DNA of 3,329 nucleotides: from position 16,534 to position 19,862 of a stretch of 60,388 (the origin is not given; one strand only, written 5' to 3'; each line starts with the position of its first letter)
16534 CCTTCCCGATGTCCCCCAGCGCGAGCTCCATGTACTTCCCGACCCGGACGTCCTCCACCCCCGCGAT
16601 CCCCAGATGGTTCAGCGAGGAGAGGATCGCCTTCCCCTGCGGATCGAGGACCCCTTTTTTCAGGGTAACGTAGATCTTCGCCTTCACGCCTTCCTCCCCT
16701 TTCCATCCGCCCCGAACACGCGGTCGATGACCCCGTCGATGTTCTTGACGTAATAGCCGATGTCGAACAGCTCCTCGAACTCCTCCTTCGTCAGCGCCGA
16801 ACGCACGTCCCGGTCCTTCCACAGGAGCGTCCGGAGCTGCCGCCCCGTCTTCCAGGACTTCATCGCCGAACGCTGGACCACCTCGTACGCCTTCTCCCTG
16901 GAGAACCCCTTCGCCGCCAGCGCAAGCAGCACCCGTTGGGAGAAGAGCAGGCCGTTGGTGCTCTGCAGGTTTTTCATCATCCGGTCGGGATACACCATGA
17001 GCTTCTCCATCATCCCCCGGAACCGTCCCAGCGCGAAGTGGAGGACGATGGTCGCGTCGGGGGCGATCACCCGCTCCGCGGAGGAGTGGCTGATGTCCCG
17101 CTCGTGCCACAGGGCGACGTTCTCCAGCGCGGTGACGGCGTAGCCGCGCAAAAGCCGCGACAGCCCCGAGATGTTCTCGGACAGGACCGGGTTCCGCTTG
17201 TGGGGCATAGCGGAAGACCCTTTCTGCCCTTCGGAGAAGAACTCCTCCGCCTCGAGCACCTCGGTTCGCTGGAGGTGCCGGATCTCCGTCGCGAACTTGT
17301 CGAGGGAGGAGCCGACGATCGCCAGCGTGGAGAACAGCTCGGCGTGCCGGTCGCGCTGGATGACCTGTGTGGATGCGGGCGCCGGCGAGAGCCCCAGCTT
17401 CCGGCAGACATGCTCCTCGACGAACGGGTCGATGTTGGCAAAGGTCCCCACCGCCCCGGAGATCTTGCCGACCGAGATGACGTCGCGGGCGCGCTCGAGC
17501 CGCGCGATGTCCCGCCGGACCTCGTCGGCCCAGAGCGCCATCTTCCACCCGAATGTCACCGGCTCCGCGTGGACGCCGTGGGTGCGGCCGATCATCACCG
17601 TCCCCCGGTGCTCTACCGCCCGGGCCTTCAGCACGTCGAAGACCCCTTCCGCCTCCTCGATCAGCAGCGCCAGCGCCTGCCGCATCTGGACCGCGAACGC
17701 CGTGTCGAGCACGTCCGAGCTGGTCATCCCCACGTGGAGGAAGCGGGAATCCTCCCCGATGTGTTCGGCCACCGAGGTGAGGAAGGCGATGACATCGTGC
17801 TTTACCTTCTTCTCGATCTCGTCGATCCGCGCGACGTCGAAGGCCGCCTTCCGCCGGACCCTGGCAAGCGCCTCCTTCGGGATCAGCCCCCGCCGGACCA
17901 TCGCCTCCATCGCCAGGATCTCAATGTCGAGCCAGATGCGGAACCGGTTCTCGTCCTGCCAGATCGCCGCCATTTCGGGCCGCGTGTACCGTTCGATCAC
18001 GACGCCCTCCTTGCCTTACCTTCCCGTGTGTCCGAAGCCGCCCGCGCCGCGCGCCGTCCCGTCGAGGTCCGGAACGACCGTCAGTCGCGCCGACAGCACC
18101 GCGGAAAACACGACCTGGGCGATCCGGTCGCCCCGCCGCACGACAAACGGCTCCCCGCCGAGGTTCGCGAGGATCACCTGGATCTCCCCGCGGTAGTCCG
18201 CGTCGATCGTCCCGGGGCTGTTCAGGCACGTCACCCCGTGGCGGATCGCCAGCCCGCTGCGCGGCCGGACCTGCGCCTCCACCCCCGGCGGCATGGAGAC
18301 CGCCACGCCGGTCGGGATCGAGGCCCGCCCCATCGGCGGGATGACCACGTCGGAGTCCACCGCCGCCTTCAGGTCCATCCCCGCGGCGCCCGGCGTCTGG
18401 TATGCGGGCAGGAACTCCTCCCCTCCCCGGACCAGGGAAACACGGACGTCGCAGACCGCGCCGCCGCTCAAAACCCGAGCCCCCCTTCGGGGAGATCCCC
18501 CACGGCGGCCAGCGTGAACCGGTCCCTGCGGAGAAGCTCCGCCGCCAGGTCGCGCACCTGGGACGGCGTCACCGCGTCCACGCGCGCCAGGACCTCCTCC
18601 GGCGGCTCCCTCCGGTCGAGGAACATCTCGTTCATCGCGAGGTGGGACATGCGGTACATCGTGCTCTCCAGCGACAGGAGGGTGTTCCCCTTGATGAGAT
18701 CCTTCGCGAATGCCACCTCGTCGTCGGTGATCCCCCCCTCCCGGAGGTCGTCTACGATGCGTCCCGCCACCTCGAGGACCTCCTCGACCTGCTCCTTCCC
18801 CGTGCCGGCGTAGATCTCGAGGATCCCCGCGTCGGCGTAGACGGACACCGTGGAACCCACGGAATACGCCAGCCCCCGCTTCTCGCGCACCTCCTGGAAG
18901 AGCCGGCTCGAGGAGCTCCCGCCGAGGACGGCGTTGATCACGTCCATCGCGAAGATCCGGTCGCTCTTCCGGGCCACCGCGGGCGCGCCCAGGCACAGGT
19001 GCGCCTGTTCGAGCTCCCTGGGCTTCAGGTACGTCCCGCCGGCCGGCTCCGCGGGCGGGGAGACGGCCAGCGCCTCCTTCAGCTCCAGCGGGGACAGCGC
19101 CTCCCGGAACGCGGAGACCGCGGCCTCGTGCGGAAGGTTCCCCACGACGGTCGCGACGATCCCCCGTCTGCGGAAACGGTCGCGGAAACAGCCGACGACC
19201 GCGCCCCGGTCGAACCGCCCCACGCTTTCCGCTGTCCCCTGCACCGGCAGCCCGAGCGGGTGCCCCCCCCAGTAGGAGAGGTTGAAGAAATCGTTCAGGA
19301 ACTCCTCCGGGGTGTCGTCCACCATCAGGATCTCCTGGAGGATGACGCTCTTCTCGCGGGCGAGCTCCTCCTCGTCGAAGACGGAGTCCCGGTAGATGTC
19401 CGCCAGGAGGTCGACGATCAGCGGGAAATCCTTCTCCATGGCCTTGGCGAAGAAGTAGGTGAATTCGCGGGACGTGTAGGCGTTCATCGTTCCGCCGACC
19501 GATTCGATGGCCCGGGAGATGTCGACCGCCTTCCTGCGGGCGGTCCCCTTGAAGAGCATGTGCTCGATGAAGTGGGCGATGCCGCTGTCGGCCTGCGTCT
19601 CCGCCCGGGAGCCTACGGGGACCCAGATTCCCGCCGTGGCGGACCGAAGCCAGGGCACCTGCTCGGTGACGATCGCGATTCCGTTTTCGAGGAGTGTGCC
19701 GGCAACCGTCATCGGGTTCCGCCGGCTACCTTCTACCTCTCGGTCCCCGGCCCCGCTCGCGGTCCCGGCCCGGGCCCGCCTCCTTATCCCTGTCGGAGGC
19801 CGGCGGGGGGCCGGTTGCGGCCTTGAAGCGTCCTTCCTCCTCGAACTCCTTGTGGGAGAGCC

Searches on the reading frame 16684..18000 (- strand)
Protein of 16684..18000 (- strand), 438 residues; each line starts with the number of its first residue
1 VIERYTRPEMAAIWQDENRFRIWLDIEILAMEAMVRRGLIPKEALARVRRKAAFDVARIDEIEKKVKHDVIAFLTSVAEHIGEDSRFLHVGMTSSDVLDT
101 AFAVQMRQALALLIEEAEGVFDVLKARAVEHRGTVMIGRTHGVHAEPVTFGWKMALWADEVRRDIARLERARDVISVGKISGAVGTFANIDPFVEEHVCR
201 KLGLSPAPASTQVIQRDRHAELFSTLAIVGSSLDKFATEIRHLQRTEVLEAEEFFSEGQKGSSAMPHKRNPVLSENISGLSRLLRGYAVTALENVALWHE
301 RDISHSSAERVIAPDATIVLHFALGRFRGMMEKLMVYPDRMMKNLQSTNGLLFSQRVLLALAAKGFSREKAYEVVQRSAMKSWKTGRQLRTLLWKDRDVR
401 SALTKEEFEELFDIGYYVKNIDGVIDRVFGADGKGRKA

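Call 63: search_protein_families(library=pfam, max_evalue=0.00001, proteins=[window:16684-18000:-])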
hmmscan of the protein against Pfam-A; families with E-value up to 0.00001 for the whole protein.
window:16684-18000:- (438 aa): 2 families
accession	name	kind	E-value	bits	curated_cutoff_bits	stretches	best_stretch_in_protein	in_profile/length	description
PF00206.25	Lyase_1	-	2.3e-59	201.8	27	1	6-282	6-308/312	Lyase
PF10397.14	ADSL_C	-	8.7e-25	87.3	32.7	1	350-428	1-79/79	Adenylosuccinate lyase C-terminus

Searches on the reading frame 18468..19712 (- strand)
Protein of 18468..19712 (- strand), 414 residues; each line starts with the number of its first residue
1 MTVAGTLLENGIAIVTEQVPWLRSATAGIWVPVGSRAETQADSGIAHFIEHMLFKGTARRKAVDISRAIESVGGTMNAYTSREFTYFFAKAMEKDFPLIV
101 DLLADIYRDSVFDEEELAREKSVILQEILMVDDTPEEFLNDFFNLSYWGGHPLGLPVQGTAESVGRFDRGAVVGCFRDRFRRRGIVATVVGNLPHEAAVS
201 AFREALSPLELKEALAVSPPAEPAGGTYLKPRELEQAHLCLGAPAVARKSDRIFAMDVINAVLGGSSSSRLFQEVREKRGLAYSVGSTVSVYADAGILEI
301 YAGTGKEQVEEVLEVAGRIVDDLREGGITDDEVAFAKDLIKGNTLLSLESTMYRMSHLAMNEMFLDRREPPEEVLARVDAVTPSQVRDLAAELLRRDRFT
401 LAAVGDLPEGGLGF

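Call 63: search_protein_families(library=pfam, max_evalue=0.00001, proteins=[window:18468-19712:-])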
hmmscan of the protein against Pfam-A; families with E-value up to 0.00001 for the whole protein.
window:18468-19712:- (414 aa): 2 families
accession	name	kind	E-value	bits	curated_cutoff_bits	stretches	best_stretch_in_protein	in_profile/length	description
PF00675.25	Peptidase_M16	-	1.5e-38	132.4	22.3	1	14-160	2-148/149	Insulinase (Peptidase family M16)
PF05193.26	Peptidase_M16_C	-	8.9e-36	123.9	23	1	169-338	4-179/181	Peptidase M16 inactive domain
